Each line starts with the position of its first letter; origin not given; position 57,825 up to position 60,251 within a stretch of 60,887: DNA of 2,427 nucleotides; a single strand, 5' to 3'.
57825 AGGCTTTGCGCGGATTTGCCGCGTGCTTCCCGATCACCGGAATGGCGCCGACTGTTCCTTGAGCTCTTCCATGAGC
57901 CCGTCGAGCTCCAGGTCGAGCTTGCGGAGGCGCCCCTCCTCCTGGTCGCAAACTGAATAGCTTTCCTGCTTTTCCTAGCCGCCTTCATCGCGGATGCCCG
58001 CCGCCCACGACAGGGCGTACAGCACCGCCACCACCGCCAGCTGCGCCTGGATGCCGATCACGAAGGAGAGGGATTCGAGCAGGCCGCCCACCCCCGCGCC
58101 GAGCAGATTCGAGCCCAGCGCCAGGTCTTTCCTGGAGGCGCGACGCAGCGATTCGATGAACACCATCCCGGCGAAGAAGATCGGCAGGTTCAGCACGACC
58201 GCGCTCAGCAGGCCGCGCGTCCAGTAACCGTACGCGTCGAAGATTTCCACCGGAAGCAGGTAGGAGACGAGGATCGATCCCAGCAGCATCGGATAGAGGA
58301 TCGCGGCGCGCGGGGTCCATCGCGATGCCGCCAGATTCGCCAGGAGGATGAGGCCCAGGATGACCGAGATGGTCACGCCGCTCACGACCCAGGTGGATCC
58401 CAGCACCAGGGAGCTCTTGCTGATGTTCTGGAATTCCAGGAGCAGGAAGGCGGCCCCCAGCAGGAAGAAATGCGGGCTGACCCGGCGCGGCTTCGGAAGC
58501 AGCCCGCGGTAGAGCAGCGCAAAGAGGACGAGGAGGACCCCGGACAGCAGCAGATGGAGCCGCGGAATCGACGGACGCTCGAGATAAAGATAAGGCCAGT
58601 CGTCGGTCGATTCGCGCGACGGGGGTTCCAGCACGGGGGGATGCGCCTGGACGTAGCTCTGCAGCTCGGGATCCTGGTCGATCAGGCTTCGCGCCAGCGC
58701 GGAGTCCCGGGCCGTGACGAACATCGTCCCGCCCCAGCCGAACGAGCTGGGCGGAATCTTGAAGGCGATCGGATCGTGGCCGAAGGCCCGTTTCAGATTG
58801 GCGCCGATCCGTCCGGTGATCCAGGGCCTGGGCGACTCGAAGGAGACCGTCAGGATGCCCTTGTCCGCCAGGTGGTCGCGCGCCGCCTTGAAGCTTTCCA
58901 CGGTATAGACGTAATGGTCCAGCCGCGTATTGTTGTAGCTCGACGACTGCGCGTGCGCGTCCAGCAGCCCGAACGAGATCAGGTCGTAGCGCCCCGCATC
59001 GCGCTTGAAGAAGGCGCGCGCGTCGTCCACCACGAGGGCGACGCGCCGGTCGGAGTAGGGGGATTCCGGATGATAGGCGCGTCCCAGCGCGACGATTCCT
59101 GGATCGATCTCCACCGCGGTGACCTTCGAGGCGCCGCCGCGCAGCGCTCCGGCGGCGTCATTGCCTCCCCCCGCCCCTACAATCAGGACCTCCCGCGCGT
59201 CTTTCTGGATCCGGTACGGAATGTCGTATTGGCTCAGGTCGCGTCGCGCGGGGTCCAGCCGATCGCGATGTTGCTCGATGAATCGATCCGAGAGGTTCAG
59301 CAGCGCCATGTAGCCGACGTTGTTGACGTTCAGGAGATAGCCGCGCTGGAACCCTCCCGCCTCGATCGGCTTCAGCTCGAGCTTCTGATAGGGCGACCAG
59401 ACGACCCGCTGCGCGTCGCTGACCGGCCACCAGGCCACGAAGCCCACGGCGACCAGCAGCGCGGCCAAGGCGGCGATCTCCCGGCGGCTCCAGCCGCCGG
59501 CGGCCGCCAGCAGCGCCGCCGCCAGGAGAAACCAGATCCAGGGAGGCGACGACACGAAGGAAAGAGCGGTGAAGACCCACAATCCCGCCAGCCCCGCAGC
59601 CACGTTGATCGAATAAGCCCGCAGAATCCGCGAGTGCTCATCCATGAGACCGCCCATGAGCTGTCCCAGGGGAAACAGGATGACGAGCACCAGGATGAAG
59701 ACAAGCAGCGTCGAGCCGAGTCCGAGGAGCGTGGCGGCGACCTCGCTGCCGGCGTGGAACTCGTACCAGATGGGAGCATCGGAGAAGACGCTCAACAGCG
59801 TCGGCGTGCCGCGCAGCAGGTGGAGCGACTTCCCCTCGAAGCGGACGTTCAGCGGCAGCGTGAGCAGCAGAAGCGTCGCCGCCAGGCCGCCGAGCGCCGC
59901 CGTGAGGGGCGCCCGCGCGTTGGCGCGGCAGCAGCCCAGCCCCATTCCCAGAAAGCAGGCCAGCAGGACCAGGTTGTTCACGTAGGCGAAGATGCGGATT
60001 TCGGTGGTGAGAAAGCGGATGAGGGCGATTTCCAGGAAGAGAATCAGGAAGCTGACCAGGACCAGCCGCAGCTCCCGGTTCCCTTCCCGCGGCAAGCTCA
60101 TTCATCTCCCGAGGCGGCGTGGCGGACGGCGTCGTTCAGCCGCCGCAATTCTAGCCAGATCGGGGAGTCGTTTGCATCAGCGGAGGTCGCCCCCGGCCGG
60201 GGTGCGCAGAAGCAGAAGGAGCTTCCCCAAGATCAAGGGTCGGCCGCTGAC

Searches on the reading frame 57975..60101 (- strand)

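Call 52: search_protein_families(library=pfam, proteins=[window:57975-60101:-], max_evalue=0.001)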
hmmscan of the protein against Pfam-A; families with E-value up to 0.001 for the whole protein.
window:57975-60101:- (708 aa): 2 families
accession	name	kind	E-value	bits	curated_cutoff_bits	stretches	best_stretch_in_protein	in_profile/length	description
PF01564.23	Spermine_synth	-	2.9e-08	33.9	22.9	1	294-436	11-145/186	Spermine/spermidine synthase domain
PF13649.12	Methyltransf_25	-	0.00047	21.2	27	0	305-377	1-70/97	Methyltransferase domain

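Call 75: search_protein_families(library=ncbifam, proteins=[window:57975-60101:-], max_evalue=0.001)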
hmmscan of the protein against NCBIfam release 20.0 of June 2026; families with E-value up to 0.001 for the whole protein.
window:57975-60101:- (708 aa): 4 families
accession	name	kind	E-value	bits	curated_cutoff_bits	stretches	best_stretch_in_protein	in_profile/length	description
NF002010.0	PRK00811.1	equivalog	1.6e-11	44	260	1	295-425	72-197/287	polyamine aminopropyltransferase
NF002956.0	PRK03612.1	equivalog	6.2e-10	38.1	472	1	299-460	297-458/522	polyamine aminopropyltransferase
TIGR00417.1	speE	equivalog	6.8e-08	32.1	249.55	1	294-440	65-203/271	spermidine synthase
NF003380.0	PRK04457.1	equivalog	4.9e-05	22.5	304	1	299-421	67-180/265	polyamine aminopropyltransferase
